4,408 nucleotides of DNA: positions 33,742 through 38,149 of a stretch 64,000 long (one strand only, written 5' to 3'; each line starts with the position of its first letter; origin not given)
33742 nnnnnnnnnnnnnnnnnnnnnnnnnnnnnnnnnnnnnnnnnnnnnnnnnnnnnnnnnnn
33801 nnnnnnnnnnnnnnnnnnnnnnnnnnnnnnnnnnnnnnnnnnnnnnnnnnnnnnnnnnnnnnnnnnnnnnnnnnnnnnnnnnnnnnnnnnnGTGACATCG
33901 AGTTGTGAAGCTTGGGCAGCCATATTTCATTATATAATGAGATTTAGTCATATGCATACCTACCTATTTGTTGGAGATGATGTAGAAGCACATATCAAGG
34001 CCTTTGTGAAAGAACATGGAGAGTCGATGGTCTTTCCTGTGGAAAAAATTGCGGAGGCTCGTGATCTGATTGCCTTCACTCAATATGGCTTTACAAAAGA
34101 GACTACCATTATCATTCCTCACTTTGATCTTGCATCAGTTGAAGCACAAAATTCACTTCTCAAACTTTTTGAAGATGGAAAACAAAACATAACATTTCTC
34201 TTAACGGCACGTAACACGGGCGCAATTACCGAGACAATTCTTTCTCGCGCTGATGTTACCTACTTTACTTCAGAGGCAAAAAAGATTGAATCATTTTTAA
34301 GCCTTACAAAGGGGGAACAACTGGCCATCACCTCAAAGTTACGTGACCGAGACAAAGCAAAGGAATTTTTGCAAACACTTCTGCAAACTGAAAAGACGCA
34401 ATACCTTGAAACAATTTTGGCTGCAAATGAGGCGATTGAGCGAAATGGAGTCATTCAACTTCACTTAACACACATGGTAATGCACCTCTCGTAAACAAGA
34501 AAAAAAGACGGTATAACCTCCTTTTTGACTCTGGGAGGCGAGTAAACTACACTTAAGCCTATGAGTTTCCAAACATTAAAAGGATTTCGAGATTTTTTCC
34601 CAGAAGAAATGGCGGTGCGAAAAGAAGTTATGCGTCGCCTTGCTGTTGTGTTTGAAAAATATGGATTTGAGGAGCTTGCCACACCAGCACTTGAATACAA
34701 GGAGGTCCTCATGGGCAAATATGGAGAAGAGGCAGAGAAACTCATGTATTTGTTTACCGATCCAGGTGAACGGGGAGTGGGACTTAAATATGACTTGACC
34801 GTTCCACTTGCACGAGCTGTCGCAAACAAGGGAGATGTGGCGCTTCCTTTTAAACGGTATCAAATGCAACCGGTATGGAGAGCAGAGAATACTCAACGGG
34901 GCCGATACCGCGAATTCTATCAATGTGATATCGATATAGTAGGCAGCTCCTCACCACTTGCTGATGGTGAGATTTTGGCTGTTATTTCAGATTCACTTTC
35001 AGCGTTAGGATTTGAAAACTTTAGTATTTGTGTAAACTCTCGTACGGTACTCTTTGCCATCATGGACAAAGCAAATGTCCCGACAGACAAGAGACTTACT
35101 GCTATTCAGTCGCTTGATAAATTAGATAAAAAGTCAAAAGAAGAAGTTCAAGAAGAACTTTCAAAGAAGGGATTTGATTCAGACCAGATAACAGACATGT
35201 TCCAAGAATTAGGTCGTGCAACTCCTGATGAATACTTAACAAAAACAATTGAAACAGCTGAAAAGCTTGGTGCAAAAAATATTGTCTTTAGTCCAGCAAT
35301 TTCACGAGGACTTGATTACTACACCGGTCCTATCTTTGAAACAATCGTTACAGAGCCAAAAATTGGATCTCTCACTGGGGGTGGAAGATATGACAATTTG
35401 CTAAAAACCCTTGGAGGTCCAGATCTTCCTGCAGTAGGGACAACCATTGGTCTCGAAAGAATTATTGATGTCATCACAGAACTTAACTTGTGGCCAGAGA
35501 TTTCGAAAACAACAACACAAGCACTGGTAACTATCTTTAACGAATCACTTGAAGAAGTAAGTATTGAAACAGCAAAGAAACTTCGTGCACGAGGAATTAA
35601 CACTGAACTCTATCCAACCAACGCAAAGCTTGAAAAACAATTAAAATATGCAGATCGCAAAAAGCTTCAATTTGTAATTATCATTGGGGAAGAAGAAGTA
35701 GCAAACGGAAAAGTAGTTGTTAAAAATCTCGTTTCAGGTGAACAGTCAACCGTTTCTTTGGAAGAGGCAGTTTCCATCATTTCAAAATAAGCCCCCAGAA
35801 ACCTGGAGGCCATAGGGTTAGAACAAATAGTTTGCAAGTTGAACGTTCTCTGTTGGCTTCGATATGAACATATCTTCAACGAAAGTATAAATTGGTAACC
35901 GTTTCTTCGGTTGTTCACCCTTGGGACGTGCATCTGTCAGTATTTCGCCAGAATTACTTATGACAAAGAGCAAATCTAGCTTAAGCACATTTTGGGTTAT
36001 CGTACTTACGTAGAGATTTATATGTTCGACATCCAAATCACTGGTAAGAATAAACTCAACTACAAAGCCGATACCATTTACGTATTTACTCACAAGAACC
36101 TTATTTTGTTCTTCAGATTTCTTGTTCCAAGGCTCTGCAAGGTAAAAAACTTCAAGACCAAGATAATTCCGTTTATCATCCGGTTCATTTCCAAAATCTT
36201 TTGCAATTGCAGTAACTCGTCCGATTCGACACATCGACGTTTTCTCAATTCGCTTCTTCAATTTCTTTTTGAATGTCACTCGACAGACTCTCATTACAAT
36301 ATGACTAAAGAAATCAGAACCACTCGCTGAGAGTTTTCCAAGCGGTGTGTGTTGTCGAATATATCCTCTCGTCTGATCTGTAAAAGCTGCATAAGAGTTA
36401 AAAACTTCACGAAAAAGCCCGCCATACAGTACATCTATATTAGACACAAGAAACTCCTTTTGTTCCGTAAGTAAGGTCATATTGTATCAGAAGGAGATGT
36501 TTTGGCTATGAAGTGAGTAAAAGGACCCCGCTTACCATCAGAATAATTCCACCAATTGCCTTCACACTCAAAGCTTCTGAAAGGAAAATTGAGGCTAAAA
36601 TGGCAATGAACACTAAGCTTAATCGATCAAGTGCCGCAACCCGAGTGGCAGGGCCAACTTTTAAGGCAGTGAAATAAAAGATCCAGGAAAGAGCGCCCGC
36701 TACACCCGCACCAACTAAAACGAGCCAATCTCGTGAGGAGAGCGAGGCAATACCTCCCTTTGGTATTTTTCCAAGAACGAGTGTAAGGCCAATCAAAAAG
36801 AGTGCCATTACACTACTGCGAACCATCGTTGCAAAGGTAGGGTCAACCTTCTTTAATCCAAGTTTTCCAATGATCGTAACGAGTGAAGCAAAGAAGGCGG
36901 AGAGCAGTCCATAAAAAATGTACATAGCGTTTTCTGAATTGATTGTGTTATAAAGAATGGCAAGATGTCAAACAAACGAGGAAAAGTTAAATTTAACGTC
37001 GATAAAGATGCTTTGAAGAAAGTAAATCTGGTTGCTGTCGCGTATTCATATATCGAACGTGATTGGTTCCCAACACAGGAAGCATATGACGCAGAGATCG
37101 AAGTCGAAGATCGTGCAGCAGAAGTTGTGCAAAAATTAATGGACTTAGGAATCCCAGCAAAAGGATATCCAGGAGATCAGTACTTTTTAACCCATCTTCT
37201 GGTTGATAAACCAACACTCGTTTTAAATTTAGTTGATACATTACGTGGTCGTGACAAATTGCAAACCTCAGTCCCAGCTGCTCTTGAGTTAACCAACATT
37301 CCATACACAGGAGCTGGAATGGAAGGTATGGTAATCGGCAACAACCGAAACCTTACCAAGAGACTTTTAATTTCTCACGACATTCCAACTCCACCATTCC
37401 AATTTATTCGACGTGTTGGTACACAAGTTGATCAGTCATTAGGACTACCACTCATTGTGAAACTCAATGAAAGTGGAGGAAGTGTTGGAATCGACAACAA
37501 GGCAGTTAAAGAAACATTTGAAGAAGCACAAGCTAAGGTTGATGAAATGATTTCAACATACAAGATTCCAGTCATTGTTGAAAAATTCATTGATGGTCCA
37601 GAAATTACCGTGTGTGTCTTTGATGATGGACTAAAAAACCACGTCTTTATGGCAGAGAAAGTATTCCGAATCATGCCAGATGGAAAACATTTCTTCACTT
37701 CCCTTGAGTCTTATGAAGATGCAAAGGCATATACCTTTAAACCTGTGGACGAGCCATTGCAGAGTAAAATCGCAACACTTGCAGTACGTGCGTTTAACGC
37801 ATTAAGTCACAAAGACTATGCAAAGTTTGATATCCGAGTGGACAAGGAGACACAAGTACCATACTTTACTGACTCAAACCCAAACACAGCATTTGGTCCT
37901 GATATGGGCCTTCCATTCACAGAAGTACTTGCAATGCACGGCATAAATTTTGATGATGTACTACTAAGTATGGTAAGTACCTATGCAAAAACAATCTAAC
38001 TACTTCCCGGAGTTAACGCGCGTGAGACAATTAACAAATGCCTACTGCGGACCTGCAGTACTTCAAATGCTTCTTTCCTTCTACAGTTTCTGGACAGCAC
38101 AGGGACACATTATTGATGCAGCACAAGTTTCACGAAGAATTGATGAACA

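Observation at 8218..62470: Recurrent -10-like TAnnnT hexamer 5-7 nt upstream of start codons, suggesting widespread leaderless expression split by gene class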

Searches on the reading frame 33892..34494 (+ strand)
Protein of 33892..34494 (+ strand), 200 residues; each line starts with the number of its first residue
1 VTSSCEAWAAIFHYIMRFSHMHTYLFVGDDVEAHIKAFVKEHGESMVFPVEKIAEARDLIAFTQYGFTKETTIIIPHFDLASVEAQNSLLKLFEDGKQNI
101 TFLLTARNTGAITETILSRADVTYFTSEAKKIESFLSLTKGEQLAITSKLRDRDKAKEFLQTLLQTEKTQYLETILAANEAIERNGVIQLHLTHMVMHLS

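Call 27: search_protein_families(library=pfam, proteins=[window:33892-34494:+], max_evalue=0.001)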
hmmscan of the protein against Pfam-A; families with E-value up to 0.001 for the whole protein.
window:33892-34494:+ (200 aa): 1 family
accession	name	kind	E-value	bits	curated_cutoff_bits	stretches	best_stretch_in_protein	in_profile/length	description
PF13177.12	DNA_pol3_delta2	-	6.4e-12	46.2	27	1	47-126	80-158/161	DNA polymerase III, delta subunit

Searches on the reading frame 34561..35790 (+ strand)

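Call 27: search_protein_families(library=pfam, proteins=[window:34561-35790:+], max_evalue=0.001)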
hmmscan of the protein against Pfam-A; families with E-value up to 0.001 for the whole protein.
window:34561-35790:+ (409 aa): 4 families
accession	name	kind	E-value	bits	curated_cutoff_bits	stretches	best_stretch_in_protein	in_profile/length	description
PF13393.11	tRNA-synt_His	-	2.4e-41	142.4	25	1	8-301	1-308/308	Histidyl-tRNA synthetase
PF03129.25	HGTP_anticodon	-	2.2e-19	69.8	21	1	320-408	1-92/94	Anticodon binding domain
PF00587.30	tRNA-synt_2b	-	6.2e-07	30.1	29.3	1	63-157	1-102/179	tRNA synthetase class II core domain (G, H, P, S and T)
PF00152.25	tRNA-synt_2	-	2.9e-06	27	25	1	15-126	20-121/308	tRNA synthetases class II (D, K and N)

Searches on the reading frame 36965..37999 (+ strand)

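Call 27: search_protein_families(library=pfam, proteins=[window:36965-37999:+], max_evalue=0.001)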
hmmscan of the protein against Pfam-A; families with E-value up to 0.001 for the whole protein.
window:36965-37999:+ (344 aa): 2 families
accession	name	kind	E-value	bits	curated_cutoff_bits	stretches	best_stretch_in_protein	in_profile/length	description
PF07478.18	Dala_Dala_lig_C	-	2.1e-20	73.6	24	1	137-337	4-203/204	D-ala D-ala ligase C-terminus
PF01071.24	GARS_A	-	0.00015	22.1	27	1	128-231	3-111/194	Phosphoribosylglycinamide synthetase, ATP-grasp (A) domain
